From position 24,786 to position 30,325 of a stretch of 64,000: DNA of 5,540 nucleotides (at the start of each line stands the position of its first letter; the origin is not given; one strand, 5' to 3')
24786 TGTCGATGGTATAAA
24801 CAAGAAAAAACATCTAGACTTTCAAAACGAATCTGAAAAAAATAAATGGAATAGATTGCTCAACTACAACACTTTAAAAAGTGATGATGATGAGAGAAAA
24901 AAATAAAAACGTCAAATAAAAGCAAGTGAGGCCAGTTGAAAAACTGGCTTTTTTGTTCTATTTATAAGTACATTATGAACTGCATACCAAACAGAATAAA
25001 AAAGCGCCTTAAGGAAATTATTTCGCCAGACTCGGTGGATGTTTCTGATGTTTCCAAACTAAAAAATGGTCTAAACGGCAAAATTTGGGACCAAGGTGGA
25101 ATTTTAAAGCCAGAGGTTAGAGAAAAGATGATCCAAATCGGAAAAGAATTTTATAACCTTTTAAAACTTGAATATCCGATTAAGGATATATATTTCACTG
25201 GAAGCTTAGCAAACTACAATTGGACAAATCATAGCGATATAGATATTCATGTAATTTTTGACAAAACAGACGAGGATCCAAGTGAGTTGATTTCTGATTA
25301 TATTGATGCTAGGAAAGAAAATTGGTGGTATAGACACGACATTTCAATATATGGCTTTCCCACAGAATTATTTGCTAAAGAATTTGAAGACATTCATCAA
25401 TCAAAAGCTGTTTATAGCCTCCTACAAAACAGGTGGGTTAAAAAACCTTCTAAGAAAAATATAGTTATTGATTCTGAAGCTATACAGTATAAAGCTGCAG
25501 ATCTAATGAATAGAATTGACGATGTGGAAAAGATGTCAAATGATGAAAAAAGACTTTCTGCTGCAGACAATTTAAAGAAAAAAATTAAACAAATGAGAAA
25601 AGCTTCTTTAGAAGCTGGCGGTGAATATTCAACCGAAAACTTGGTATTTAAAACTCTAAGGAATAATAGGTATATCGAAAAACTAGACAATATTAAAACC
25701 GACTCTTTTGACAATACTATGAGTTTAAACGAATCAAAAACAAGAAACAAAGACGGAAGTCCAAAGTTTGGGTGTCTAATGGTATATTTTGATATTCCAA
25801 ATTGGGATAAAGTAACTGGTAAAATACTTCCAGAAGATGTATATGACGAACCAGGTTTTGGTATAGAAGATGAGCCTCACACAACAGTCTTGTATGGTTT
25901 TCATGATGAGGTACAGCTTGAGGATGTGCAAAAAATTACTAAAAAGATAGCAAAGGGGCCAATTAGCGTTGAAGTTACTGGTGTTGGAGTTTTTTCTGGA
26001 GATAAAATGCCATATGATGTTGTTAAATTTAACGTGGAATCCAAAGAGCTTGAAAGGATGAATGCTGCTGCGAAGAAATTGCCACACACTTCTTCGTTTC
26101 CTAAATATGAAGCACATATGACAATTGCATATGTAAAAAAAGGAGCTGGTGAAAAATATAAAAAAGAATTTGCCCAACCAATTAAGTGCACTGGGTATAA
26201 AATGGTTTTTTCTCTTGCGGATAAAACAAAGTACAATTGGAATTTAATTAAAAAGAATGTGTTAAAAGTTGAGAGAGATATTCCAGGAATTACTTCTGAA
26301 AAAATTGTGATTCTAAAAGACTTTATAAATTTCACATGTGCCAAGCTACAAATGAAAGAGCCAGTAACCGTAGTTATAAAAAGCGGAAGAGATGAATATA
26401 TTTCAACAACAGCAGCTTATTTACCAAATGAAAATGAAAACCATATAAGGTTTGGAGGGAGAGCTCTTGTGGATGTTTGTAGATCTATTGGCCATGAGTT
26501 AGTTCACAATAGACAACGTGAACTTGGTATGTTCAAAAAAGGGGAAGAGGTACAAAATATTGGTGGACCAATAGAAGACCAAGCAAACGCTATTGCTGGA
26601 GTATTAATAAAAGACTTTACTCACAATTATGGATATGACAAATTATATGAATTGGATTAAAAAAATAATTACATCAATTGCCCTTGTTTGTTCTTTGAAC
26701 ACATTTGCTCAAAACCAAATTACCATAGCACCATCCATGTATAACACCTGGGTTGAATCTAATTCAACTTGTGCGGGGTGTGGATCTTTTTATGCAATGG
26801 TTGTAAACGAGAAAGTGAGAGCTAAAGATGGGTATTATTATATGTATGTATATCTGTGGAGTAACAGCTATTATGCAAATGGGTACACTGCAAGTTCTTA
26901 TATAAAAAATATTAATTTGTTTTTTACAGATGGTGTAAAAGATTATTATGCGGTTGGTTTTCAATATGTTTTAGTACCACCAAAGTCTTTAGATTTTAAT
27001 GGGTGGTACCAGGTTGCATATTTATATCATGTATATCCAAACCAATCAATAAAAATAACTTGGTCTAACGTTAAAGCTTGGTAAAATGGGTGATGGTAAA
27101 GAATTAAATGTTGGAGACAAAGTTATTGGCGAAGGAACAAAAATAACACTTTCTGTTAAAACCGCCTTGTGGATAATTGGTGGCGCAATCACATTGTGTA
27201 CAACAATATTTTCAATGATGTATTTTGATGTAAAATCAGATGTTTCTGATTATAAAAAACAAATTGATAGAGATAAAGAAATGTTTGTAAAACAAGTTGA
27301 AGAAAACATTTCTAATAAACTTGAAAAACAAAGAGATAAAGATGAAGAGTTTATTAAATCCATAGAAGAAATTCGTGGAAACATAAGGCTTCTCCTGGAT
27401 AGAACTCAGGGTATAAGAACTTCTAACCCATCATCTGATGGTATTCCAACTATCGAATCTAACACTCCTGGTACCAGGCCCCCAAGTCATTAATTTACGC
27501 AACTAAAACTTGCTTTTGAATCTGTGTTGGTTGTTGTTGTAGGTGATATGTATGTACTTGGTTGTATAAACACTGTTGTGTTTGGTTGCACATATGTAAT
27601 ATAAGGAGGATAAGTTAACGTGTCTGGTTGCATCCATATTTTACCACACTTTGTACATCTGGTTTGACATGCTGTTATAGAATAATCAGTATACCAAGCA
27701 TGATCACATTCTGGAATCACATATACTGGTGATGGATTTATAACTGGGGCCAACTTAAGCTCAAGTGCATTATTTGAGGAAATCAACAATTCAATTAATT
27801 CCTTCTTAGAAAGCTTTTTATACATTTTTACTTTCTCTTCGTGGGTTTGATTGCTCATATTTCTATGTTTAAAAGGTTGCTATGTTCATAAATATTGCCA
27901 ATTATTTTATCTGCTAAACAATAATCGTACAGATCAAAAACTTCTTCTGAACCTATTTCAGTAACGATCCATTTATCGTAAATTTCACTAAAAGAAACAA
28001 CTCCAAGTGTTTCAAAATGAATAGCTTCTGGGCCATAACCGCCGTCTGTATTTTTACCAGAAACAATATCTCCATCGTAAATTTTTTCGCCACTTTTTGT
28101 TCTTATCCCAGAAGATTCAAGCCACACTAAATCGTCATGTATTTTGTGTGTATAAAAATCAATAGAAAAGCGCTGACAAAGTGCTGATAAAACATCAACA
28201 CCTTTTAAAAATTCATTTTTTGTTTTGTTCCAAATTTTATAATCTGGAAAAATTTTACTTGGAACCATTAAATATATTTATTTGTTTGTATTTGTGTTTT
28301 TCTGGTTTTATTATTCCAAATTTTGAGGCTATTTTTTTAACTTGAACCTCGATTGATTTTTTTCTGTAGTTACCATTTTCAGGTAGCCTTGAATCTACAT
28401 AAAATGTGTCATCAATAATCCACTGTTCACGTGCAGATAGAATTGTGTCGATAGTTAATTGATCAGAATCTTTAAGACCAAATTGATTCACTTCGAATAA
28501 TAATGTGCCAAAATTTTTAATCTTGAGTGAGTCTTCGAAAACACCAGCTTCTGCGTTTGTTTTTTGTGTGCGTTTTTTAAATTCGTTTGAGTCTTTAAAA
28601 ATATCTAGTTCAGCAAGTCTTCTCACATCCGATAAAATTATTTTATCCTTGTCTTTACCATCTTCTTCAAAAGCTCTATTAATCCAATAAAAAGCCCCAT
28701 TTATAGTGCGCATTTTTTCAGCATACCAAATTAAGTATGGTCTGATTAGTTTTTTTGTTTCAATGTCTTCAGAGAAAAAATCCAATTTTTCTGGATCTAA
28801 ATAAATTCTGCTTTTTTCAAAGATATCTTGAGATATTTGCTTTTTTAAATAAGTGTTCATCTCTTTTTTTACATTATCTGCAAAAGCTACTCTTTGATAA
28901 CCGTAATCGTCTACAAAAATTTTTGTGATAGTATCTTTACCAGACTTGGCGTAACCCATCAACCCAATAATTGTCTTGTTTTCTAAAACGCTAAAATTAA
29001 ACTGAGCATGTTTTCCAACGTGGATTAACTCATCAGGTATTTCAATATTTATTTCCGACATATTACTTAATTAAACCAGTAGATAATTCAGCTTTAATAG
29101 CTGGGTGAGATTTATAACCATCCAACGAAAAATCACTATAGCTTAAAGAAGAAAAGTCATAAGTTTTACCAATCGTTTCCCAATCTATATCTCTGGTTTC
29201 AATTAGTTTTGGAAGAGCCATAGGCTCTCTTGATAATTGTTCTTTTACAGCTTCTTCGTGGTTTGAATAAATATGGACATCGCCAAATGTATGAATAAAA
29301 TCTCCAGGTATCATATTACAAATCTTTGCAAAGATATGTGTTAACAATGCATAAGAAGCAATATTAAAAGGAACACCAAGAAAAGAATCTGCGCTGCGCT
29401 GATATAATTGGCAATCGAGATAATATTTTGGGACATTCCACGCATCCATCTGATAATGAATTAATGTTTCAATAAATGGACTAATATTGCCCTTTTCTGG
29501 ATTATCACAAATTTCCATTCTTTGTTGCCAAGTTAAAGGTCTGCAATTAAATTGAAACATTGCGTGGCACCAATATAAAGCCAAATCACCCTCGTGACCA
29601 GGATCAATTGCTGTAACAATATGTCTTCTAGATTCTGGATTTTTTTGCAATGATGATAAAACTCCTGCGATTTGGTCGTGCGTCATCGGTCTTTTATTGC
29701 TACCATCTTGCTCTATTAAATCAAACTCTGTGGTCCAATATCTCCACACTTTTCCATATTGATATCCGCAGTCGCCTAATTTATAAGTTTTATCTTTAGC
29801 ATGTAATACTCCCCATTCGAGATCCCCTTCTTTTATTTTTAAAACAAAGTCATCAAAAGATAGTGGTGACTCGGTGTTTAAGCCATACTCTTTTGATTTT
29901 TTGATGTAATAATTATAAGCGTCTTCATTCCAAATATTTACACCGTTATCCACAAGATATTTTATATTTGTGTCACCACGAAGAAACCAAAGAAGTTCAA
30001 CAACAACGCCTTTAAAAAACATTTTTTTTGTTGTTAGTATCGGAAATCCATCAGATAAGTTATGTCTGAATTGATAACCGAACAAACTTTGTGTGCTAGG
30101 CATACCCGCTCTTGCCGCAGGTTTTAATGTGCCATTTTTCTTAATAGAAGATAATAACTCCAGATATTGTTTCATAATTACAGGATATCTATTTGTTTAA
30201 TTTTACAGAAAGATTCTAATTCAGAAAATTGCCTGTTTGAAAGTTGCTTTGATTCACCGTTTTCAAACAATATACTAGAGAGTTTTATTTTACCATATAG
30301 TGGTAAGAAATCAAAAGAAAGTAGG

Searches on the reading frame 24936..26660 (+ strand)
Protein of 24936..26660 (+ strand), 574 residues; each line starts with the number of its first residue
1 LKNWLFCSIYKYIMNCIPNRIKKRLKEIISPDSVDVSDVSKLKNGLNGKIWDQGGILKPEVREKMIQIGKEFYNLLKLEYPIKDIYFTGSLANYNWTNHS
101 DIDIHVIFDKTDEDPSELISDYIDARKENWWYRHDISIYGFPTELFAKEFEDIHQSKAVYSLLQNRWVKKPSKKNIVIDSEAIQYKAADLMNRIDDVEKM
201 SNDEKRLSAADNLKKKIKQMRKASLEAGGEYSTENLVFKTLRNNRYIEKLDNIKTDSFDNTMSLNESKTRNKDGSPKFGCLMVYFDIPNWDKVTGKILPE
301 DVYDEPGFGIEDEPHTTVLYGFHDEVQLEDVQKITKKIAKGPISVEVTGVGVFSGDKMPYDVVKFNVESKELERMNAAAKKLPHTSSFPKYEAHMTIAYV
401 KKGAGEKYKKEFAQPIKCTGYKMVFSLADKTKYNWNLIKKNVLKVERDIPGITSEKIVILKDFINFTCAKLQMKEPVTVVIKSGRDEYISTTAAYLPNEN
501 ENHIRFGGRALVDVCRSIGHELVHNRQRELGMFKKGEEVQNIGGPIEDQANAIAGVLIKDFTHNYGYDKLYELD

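Call 9: search_protein_families(library=phrogs, proteins=[window:24936-26660:+], max_evalue=0.001)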
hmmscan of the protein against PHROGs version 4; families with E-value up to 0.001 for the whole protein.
window:24936-26660:+ (574 aa): 2 families
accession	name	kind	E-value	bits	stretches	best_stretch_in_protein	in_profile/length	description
phrog_36119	-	unknown function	4.6e-45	154.9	1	42-264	21-247/247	-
phrog_755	-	DNA, RNA and nucleotide metabolism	8.3e-11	42.7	1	311-412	38-133/156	RNA ligase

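Call 76: search_protein_families(library=pfam, proteins=[window:24936-26660:+], max_evalue=0.01)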
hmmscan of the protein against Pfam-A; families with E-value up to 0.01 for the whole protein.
window:24936-26660:+ (574 aa): 6 families
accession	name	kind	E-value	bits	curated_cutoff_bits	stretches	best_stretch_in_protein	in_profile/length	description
PF01909.29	NTP_transf_2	-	1.3e-05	25.9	21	1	76-122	8-47/93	Nucleotidyltransferase domain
PF18765.7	Polbeta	-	1.5e-05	25.5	26.9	1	76-120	7-53/93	Polymerase beta, Nucleotidyltransferase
PF13563.12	2_5_RNA_ligase2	-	1.8e-05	25.3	27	1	313-405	25-121/152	2'-5' RNA ligase superfamily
PF23474.1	Acb1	-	0.0001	22.5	27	1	312-417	33-128/144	Anti-CBASS protein Acb1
PF02834.22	LigT_PEase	-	0.001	19.7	23.3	0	312-357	33-81/87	LigT like Phosphoesterase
PF22600.2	MTPAP-like_central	-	0.0011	19.5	27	1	63-114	20-71/139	Poly(A) RNA polymerase, mitochondrial-like, central palm domain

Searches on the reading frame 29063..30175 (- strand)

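Call 9: search_protein_families(library=phrogs, proteins=[window:29063-30175:-], max_evalue=0.001)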
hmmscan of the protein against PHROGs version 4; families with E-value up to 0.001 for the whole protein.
window:29063-30175:- (370 aa): 4 families
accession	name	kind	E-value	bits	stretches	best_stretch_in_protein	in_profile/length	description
phrog_160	-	DNA, RNA and nucleotide metabolism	2.2e-100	336.8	1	1-367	33-309/335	thymidylate synthase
phrog_5682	-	DNA, RNA and nucleotide metabolism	2e-52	178.6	2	245-365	92-208/209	thymidylate synthase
phrog_5131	-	DNA, RNA and nucleotide metabolism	1.5e-09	38.6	1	252-320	165-234/357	thymidylate synthase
phrog_3676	-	DNA, RNA and nucleotide metabolism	2.6e-07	31.2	0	251-312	174-236/351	thymidylate synthase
